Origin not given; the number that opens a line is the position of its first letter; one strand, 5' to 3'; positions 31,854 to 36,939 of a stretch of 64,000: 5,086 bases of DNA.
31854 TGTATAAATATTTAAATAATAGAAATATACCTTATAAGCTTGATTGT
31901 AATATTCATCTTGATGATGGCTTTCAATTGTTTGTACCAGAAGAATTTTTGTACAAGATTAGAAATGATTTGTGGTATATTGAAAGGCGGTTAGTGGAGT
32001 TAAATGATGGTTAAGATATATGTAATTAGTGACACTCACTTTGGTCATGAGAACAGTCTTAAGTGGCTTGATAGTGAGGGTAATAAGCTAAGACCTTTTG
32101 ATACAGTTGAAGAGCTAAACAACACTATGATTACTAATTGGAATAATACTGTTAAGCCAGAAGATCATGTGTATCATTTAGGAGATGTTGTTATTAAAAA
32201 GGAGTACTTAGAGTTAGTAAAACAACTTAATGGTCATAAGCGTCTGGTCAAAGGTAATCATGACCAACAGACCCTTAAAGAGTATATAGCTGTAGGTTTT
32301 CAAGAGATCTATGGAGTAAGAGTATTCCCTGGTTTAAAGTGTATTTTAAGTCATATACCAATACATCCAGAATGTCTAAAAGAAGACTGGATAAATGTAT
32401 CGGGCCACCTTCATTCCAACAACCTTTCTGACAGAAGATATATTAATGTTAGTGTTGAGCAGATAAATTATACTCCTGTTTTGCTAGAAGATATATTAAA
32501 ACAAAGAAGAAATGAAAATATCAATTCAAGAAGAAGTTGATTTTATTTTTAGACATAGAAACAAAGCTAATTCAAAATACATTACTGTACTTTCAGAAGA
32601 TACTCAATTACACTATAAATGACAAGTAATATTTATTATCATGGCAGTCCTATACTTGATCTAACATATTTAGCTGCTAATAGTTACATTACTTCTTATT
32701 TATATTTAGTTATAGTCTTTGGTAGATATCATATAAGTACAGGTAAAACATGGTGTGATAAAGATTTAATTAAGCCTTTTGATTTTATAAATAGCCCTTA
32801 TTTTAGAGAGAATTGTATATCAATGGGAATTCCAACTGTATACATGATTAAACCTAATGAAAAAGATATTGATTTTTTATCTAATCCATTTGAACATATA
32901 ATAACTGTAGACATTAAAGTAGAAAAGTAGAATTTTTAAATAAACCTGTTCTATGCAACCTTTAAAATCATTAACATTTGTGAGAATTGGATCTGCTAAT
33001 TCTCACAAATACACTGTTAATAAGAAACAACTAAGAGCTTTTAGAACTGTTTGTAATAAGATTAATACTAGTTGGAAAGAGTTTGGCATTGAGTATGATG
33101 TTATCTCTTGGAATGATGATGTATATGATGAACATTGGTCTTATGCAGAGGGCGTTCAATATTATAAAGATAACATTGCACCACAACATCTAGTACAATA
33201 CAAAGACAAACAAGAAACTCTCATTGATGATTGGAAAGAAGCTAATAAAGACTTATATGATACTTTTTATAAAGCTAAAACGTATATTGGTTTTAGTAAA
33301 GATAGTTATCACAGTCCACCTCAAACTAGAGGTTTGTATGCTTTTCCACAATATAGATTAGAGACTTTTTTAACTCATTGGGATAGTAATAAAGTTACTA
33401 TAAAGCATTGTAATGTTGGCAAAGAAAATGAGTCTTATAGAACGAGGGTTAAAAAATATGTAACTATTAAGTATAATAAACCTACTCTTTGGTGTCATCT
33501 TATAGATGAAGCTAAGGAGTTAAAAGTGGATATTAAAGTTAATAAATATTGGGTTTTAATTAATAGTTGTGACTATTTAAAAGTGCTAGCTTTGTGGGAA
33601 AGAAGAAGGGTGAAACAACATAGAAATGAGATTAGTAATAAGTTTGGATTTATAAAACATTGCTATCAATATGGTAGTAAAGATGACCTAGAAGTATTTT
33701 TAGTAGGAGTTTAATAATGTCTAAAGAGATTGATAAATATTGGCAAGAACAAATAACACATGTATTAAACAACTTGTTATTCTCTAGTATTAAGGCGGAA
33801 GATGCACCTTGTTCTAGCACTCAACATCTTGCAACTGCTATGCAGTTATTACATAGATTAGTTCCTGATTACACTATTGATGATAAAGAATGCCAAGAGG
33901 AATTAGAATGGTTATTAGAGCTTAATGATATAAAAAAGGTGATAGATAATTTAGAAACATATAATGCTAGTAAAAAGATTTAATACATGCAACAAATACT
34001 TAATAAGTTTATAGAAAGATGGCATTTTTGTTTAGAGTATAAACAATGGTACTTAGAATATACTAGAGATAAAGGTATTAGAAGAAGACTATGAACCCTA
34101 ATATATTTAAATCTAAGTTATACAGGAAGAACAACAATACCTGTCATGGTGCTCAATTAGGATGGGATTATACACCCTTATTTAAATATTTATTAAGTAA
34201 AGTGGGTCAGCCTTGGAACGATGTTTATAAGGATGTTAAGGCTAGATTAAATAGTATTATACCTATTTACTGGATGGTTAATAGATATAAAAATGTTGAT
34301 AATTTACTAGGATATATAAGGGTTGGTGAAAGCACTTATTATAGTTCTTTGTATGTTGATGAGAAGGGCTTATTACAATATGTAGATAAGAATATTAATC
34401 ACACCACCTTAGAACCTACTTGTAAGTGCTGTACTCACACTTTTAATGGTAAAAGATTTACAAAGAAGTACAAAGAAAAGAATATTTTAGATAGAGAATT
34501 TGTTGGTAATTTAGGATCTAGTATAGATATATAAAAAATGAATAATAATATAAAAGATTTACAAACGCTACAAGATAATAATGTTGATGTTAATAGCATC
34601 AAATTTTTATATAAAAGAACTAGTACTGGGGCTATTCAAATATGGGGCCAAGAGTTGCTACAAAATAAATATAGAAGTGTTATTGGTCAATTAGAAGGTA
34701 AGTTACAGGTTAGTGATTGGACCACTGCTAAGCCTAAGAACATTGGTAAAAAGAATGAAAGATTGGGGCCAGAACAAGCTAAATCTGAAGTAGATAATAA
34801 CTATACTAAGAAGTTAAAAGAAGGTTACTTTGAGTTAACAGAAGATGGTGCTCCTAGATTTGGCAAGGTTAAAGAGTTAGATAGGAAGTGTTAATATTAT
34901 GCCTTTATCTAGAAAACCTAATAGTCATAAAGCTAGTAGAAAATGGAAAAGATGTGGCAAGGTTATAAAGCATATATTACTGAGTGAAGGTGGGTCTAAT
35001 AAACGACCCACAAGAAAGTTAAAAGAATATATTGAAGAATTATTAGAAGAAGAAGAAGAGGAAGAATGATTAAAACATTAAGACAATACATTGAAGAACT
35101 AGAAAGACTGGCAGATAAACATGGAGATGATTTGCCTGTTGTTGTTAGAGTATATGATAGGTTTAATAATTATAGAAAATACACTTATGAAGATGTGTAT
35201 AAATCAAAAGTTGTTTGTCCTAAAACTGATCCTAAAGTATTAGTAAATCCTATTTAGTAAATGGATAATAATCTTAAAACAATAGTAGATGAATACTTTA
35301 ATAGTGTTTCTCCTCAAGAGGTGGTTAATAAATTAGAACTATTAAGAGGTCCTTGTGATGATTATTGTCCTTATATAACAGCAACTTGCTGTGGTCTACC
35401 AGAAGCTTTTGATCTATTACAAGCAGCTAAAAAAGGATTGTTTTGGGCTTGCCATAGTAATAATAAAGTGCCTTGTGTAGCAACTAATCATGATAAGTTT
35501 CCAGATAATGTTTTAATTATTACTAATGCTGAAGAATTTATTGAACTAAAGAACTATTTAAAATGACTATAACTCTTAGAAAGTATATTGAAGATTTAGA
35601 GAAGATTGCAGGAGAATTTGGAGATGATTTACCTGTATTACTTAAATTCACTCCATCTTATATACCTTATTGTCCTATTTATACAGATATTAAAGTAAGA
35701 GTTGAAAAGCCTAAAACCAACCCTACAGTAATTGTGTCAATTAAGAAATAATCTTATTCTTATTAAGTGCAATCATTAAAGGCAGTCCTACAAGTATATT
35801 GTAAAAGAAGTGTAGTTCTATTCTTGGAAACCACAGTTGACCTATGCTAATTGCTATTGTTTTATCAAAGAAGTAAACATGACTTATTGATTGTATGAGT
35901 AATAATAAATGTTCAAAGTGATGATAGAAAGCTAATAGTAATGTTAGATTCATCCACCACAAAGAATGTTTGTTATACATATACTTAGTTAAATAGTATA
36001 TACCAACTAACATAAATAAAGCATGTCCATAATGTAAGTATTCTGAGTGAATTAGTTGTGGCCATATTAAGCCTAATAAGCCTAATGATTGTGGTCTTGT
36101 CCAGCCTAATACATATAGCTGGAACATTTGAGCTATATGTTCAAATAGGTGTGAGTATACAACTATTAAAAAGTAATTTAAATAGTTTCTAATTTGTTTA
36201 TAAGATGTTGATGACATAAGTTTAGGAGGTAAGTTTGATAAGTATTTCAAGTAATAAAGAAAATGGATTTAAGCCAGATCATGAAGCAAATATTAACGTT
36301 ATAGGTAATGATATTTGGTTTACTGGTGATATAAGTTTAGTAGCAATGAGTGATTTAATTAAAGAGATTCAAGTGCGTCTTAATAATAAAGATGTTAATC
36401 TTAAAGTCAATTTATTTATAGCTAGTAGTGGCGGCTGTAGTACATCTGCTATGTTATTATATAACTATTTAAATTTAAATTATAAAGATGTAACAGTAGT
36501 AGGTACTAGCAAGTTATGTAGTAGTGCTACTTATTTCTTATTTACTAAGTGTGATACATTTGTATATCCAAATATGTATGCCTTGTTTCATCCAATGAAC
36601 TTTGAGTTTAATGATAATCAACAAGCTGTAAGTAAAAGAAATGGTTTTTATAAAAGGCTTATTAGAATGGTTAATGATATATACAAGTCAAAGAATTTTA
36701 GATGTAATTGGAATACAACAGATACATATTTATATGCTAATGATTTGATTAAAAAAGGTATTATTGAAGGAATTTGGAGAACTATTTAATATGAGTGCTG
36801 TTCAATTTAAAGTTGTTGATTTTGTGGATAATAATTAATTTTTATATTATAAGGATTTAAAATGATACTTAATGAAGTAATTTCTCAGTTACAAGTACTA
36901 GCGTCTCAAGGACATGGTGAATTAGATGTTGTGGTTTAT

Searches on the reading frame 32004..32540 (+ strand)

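Call 62: search_protein_families(library=pfam, proteins=[window:32004-32540:+], max_evalue=0.001)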
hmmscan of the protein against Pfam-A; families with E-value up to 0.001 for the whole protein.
window:32004-32540:+ (178 aa): 2 families
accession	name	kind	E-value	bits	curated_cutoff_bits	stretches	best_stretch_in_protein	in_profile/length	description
PF00149.33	Metallophos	-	6.8e-08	33.6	21.5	1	4-157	2-136/191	Calcineurin-like phosphoesterase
PF12850.12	Metallophos_2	-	1.1e-07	32.5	27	1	4-144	2-124/154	Calcineurin-like phosphoesterase superfamily domain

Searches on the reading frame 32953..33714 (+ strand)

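Call 62: search_protein_families(library=pfam, proteins=[window:32953-33714:+], max_evalue=0.001)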
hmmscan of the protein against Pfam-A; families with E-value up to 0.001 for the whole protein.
window:32953-33714:+ (253 aa): 1 family
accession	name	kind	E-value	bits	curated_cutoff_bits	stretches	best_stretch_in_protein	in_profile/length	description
PF07237.17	DUF1428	-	0.00035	21.2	27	1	21-88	9-77/102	Protein of unknown function (DUF1428)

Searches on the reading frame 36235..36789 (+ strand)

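Call 62: search_protein_families(library=pfam, proteins=[window:36235-36789:+], max_evalue=0.001)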
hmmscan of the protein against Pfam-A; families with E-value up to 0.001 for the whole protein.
window:36235-36789:+ (184 aa): 1 family
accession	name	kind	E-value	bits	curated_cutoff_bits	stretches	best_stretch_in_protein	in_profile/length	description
PF00574.28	CLP_protease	-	1e-05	26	20.2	1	37-181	29-179/182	Clp protease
